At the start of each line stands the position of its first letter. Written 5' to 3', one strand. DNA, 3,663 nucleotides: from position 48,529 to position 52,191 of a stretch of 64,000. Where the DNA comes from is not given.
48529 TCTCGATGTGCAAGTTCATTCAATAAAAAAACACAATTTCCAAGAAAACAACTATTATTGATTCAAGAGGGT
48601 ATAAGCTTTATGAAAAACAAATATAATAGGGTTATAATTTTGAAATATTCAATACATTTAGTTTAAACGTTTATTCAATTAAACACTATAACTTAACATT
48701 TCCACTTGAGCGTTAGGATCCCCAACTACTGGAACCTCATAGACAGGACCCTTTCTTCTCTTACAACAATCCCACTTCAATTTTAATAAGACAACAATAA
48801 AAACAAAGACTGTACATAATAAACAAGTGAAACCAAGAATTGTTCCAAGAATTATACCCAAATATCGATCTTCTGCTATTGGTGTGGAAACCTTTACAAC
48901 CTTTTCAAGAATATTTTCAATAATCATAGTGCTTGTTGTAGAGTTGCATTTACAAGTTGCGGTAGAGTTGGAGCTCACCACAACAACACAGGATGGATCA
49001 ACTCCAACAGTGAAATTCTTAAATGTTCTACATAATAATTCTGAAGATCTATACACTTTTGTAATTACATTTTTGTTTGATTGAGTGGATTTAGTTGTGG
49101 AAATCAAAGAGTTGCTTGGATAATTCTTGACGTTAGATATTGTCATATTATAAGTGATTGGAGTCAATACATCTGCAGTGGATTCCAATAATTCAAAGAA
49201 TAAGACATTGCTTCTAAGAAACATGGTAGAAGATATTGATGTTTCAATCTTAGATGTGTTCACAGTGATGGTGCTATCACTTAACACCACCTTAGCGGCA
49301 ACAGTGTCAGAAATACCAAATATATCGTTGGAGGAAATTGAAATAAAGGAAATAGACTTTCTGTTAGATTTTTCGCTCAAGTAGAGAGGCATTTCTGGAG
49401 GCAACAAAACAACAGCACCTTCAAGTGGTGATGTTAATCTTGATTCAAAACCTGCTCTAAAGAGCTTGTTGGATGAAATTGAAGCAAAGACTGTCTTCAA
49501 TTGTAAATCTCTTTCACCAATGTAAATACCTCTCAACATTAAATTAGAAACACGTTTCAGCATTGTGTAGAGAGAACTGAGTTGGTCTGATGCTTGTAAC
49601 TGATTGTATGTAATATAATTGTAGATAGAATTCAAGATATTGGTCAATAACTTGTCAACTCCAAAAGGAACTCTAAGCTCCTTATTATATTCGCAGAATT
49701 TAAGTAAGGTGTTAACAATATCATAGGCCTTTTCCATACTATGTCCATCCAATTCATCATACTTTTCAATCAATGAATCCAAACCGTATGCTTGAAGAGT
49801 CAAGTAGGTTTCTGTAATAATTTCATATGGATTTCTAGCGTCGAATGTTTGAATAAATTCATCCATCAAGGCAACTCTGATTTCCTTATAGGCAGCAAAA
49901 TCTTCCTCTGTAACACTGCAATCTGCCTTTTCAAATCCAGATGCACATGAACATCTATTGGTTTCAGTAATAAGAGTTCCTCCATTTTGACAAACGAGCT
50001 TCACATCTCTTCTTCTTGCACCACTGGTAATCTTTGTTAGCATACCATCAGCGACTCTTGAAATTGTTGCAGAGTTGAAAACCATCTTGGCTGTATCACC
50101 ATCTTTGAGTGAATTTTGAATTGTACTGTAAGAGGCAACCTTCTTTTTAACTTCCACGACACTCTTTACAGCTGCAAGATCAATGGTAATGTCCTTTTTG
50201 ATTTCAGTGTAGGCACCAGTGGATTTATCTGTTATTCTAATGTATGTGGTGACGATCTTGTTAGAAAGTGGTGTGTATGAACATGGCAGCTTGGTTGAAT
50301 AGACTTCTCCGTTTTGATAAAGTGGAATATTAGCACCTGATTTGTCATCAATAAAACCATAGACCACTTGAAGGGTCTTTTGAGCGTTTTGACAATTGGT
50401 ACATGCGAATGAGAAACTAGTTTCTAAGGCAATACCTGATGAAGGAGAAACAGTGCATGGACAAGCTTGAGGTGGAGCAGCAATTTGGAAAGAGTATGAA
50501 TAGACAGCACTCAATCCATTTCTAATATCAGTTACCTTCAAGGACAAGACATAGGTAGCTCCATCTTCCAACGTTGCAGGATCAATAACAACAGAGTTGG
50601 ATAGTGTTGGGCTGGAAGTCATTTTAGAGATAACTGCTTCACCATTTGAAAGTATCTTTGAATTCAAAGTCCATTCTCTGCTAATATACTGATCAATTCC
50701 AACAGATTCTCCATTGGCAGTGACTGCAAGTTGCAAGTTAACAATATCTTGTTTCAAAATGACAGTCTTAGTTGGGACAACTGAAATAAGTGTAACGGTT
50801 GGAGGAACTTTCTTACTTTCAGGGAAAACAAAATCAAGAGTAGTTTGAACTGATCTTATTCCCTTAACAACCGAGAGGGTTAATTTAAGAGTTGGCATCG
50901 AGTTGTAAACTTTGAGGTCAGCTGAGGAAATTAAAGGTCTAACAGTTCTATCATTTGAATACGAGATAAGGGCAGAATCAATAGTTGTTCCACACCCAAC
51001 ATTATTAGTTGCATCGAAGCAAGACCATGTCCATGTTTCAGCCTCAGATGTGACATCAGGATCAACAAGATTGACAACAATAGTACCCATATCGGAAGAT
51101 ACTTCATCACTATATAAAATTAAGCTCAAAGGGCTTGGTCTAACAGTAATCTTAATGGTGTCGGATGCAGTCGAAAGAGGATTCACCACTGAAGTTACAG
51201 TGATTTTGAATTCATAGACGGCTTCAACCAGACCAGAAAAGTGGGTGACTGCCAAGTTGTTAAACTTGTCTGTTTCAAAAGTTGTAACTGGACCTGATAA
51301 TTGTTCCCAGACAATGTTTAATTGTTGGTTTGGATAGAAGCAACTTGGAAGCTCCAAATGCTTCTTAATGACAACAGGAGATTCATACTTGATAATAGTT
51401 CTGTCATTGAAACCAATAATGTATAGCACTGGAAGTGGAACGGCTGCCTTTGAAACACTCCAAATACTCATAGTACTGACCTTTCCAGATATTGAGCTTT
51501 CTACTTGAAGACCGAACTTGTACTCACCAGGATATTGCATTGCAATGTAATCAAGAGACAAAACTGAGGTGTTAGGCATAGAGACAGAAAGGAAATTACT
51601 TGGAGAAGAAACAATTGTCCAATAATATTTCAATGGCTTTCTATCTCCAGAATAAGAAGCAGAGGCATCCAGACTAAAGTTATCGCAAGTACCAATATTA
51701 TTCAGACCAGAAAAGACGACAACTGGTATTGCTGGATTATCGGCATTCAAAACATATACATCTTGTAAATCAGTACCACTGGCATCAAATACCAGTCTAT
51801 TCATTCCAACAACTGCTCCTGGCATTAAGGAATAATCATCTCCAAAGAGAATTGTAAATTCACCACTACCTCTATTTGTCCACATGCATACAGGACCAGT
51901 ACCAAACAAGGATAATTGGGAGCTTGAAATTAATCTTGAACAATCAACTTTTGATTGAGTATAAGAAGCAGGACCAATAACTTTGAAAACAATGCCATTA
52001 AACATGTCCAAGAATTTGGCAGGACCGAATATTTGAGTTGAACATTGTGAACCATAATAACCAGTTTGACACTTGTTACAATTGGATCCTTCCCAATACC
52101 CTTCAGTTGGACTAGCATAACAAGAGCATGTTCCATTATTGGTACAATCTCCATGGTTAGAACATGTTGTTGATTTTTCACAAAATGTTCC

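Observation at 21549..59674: Local paralogous family of giant EGF-repeat / REJ-like extracellular proteins (three members within 38 kb)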

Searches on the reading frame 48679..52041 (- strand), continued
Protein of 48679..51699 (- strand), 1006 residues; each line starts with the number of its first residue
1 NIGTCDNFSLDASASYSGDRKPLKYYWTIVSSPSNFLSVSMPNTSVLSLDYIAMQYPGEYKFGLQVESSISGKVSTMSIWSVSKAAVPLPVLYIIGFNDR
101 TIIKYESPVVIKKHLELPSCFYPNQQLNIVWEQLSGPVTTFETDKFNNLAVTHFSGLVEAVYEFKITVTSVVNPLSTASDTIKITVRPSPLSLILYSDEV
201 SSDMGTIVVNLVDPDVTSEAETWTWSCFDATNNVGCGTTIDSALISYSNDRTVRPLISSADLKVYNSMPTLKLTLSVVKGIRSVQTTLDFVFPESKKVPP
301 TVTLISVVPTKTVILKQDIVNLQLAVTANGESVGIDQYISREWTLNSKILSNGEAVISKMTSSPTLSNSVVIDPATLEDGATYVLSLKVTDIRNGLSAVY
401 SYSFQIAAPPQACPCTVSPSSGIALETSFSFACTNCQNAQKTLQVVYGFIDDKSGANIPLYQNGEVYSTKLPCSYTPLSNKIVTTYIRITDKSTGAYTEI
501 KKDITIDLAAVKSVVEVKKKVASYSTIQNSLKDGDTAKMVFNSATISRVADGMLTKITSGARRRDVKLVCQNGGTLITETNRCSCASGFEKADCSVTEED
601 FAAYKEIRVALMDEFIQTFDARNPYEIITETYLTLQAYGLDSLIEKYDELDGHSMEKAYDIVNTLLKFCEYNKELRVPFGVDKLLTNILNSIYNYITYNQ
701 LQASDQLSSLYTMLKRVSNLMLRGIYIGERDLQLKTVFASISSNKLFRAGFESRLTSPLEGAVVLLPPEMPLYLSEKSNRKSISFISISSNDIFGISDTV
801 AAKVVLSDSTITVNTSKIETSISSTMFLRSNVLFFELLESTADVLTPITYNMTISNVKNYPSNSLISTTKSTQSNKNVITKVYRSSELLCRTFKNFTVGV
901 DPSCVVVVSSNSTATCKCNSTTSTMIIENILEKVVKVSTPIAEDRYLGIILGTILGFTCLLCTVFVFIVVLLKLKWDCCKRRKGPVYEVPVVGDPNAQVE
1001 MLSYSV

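Call 57: list_cluster_members(proteins=[P0021, P0023, P0028, P0032, P0046, P0062, P0064, P0072, P0094, P0092])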
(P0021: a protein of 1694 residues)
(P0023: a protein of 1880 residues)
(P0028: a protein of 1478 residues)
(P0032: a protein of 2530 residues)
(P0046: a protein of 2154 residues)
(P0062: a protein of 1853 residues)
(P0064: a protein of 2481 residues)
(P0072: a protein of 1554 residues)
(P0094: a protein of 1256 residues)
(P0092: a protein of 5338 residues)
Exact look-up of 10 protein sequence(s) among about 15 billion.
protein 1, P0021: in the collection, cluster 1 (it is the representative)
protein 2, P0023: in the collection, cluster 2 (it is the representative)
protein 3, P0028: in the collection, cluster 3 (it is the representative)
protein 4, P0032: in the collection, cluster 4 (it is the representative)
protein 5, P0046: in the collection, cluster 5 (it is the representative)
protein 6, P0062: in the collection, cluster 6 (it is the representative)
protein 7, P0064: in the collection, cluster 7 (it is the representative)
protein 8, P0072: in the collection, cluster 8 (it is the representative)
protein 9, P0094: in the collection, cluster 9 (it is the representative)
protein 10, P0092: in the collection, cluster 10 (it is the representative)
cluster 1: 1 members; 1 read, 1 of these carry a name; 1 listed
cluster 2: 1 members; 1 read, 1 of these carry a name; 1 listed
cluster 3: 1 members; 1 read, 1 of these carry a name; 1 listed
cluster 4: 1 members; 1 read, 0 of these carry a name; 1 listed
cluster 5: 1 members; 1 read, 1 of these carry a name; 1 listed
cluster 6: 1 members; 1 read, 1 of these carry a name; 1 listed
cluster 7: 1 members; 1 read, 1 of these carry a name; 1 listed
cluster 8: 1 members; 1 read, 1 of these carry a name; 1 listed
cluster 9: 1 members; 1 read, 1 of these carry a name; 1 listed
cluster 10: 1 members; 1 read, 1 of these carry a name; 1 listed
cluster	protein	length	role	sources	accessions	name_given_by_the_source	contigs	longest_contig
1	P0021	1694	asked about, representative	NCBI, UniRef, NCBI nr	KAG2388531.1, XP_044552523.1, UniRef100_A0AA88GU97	hypothetical protein C9374_000695 [Naegleria lovaniensis] | Uncharacterized protein n=1 Tax=Naegleria lovaniensis TaxID=51637 RepID=A0AA88GU97_NAELO | uncharacterized protein C9374_000695 [Naegleria lovaniensis]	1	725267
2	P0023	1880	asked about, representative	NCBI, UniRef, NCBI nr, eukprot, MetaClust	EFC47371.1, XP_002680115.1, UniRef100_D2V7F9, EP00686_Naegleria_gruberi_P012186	predicted protein [Naegleria gruberi] | Predicted protein n=1 Tax=Naegleria gruberi TaxID=5762 RepID=D2V7F9_NAEGR | uncharacterized protein NAEGRDRAFT_31787 [Naegleria gruberi]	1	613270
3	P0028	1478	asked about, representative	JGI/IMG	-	hypothetical protein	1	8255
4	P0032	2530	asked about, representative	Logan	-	-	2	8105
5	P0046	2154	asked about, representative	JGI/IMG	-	hypothetical protein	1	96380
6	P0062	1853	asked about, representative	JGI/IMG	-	hypothetical protein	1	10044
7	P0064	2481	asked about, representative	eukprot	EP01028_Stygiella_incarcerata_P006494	TRINITY_DN2658_c0_g1_i1.p1 TRINITY_DN2658_c0_g1~~TRINITY_DN2658_c0_g1_i1.p1 ORF ...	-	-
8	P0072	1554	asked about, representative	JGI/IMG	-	hypothetical protein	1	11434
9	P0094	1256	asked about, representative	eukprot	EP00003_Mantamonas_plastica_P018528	TRINITY_DN302_c0_g2_i1.p1 TRINITY_DN302_c0_g2~~TRINITY_DN302_c0_g2_i1.p1 ORF ...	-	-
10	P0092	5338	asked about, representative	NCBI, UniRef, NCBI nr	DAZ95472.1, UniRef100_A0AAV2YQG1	TPA: hypothetical protein N0F65_002157 [Lagenidium giganteum] | GPS domain-containing protein n=1 Tax=Lagenidium giganteum TaxID=4803 ...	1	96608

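Call 65: search_protein_families(library=pfam, proteins=[P0005, P0011, P0017, P0037, P0013], max_evalue=0.001)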
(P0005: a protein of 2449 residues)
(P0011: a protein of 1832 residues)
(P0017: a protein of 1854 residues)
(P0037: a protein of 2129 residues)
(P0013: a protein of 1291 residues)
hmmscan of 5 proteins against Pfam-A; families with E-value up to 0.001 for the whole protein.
P0005 (2449 aa): 5 families
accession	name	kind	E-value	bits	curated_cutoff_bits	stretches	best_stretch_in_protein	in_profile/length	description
PF02010.21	REJ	-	6.6e-21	74.9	25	1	1590-1982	5-421/452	REJ domain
PF07974.19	EGF_2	-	7.9e-21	74.6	22.1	2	1289-1316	4-32/32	EGF-like domain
PF23106.1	EGF_Teneurin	-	1.5e-15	57.4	24.3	0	2025-2049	5-27/30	Teneurin-like EGF domain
PF25024.1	EGF_TEN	-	5.4e-15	56.1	65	2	958-1123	2-156/234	Teneurin EGF domain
PF00008.33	EGF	-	8.6e-06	26.4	21.5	0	1333-1357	4-30/32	EGF-like domain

P0011 (1832 aa): 4 families
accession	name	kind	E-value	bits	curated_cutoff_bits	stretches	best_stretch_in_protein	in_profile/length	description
PF02010.21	REJ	-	3e-18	66.1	25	1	986-1344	40-429/452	REJ domain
PF25024.1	EGF_TEN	-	1.3e-17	64.6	65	2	254-357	3-94/234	Teneurin EGF domain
PF07974.19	EGF_2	-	1.4e-10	41.7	22.1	1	289-314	5-32/32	EGF-like domain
PF23106.1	EGF_Teneurin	-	3.6e-06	27.4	24.3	2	292-316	5-29/30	Teneurin-like EGF domain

P0017 (1854 aa): 6 families
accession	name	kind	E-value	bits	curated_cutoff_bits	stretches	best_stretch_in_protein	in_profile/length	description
PF23106.1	EGF_Teneurin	-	1.2e-40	137.6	24.3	7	547-572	5-29/30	Teneurin-like EGF domain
PF07974.19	EGF_2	-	3.3e-36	123.8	22.1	3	739-767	4-32/32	EGF-like domain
PF25024.1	EGF_TEN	-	1.3e-31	110.4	65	2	505-734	30-225/234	Teneurin EGF domain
PF02010.21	REJ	-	1.6e-24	86.8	25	1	1122-1445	95-445/452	REJ domain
PF22352.2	K319L-like_PKD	-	4.8e-06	26.9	27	1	1127-1194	12-78/84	K319L-like, PKD domain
PF21795.3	JAG1-like_EGF2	-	1.5e-05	25.4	27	0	667-687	2-22/25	Protein jagged-1-like, atypical EGF2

P0037 (2129 aa): 4 families
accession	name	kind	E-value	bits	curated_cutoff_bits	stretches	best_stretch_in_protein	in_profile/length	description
PF02010.21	REJ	-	6.4e-37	127.6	25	1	1454-1699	160-421/452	REJ domain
PF25024.1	EGF_TEN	-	4e-20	72.9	65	2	795-897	31-123/234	Teneurin EGF domain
PF23106.1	EGF_Teneurin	-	1.3e-16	60.8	24.3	2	835-861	4-29/30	Teneurin-like EGF domain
PF07974.19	EGF_2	-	3.5e-12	46.9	22.1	0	797-821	7-32/32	EGF-like domain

P0013 (1291 aa): 5 families
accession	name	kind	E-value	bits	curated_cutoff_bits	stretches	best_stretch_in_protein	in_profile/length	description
PF02010.21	REJ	-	9.1e-17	61.2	25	1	432-794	49-443/452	REJ domain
PF25024.1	EGF_TEN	-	1.6e-09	38.1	65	1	69-153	63-134/234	Teneurin EGF domain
PF23106.1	EGF_Teneurin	-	2.4e-07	31.2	24.3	0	74-98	5-28/30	Teneurin-like EGF domain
PF07974.19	EGF_2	-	7.1e-06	26.7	22.1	1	71-97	5-32/32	EGF-like domain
PF22352.2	K319L-like_PKD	-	0.0004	20.8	27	0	282-343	12-71/84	K319L-like, PKD domain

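Call 71: list_cluster_members(proteins=[P0016, P0018, P0020, P0022, P0027, P0029, P0030, P0033, P0037, P0045])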
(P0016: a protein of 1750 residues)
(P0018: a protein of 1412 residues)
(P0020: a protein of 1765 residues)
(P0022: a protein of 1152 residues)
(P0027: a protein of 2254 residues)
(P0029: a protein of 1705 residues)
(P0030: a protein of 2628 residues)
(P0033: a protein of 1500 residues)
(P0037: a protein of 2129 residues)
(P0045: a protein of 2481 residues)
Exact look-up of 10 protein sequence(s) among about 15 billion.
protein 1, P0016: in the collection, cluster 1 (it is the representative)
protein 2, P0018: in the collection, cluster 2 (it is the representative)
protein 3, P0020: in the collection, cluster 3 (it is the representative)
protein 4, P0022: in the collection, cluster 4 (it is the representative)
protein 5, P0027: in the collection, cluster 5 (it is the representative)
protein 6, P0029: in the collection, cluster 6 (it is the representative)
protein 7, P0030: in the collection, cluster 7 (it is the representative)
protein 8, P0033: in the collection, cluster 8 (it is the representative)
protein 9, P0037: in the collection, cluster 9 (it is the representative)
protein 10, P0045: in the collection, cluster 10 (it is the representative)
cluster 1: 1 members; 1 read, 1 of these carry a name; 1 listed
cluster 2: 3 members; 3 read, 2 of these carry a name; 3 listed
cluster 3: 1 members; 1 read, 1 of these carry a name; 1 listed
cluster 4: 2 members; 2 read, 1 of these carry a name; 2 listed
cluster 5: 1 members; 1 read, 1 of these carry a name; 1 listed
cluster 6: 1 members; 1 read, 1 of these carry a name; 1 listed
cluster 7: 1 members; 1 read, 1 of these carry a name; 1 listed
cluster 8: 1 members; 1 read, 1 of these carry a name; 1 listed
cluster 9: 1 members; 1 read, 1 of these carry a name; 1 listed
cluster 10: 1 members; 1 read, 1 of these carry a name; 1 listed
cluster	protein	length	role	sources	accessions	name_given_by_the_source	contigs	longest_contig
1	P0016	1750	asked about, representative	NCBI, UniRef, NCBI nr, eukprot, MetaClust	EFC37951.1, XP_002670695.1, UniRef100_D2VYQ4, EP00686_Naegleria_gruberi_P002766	predicted protein [Naegleria gruberi] | Predicted protein n=1 Tax=Naegleria gruberi TaxID=5762 RepID=D2VYQ4_NAEGR | uncharacterized protein NAEGRDRAFT_53311 [Naegleria gruberi]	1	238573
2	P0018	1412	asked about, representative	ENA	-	-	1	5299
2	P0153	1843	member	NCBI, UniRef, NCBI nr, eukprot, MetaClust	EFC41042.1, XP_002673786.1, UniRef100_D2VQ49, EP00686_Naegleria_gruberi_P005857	predicted protein [Naegleria gruberi] | Predicted protein n=1 Tax=Naegleria gruberi TaxID=5762 RepID=D2VQ49_NAEGR | uncharacterized protein NAEGRDRAFT_71165 [Naegleria gruberi]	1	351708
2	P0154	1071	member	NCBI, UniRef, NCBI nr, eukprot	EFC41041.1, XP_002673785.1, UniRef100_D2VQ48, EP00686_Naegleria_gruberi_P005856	predicted protein [Naegleria gruberi] | Predicted protein n=1 Tax=Naegleria gruberi TaxID=5762 RepID=D2VQ48_NAEGR | uncharacterized protein NAEGRDRAFT_71164 [Naegleria gruberi]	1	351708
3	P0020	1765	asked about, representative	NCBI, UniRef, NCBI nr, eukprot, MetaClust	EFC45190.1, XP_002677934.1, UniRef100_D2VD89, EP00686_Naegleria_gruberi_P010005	predicted protein [Naegleria gruberi] | Predicted protein n=1 Tax=Naegleria gruberi TaxID=5762 RepID=D2VD89_NAEGR | uncharacterized protein NAEGRDRAFT_48552 [Naegleria gruberi]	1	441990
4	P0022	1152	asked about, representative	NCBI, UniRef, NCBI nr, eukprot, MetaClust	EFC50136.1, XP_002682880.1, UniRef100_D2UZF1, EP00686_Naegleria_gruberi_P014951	predicted protein [Naegleria gruberi] | Predicted protein n=1 Tax=Naegleria gruberi TaxID=5762 RepID=D2UZF1_NAEGR | uncharacterized protein NAEGRDRAFT_61914 [Naegleria gruberi]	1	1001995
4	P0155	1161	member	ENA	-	-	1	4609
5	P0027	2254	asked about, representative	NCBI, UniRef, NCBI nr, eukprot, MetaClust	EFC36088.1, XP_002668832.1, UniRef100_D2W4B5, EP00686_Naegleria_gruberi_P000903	predicted protein [Naegleria gruberi] | Predicted protein n=1 Tax=Naegleria gruberi TaxID=5762 RepID=D2W4B5_NAEGR | uncharacterized protein NAEGRDRAFT_82303 [Naegleria gruberi]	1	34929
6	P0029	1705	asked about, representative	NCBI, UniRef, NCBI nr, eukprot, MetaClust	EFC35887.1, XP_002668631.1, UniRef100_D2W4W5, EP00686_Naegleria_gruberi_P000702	predicted protein [Naegleria gruberi] | Predicted protein n=1 Tax=Naegleria gruberi TaxID=5762 RepID=D2W4W5_NAEGR | uncharacterized protein NAEGRDRAFT_76453 [Naegleria gruberi]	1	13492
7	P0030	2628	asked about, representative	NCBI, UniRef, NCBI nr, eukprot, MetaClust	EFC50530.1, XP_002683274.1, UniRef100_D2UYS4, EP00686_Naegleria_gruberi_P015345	predicted protein [Naegleria gruberi] | Predicted protein n=1 Tax=Naegleria gruberi TaxID=5762 RepID=D2UYS4_NAEGR | uncharacterized protein NAEGRDRAFT_45249 [Naegleria gruberi]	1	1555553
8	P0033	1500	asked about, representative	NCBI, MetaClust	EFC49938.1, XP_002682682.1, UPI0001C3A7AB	predicted protein, partial [Naegleria gruberi] | status=active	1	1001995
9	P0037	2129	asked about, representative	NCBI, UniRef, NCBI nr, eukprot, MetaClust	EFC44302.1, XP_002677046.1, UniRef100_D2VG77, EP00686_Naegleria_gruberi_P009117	predicted protein [Naegleria gruberi] | Predicted protein n=1 Tax=Naegleria gruberi TaxID=5762 RepID=D2VG77_NAEGR | uncharacterized protein NAEGRDRAFT_49279 [Naegleria gruberi]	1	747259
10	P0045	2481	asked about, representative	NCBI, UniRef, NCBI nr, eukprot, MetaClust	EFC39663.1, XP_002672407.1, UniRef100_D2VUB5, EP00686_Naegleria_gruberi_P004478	predicted protein [Naegleria gruberi] | Predicted protein n=1 Tax=Naegleria gruberi TaxID=5762 RepID=D2VUB5_NAEGR | uncharacterized protein NAEGRDRAFT_52311 [Naegleria gruberi]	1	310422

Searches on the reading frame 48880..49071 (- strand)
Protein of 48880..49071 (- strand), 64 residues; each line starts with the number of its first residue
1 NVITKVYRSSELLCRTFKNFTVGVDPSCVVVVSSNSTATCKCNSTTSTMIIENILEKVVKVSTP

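Call 45: search_protein_families(library=pfam, proteins=[window:48880-49071:-], max_evalue=10)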
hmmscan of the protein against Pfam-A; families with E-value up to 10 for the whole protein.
seq(64 aa): 3 families
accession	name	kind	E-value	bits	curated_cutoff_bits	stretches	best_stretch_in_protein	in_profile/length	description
PF01106.22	NifU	-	0.079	13.6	27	1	22-59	23-60/67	NifU-like domain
PF23092.1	Ubiquitin_6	-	0.086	13.2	27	1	11-41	45-75/105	Neuron navigator 1-like, ubiquitin-like domain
PF01825.27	GPS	-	1.4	10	22.5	1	28-47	21-41/45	GPCR proteolysis site, GPS, motif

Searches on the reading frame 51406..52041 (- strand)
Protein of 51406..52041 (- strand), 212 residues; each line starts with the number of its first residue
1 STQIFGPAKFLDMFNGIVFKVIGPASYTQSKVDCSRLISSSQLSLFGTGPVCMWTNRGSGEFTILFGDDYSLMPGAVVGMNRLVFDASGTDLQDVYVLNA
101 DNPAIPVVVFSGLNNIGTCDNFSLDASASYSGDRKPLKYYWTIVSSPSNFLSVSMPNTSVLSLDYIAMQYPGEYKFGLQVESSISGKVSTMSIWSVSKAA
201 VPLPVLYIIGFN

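Call 25: search_protein_families(library=pfam, proteins=[window:51406-52041:-], max_evalue=10)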
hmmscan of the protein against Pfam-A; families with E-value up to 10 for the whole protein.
seq(212 aa): 3 families
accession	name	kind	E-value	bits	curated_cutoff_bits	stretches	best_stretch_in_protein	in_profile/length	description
PF22352.2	K319L-like_PKD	-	0.0068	16.8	27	1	122-183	14-71/84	K319L-like, PKD domain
PF18911.6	PKD_4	-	0.0076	16.7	27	1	105-142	3-40/85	PKD domain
PF02010.21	REJ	-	0.12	11.4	25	1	117-184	97-163/452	REJ domain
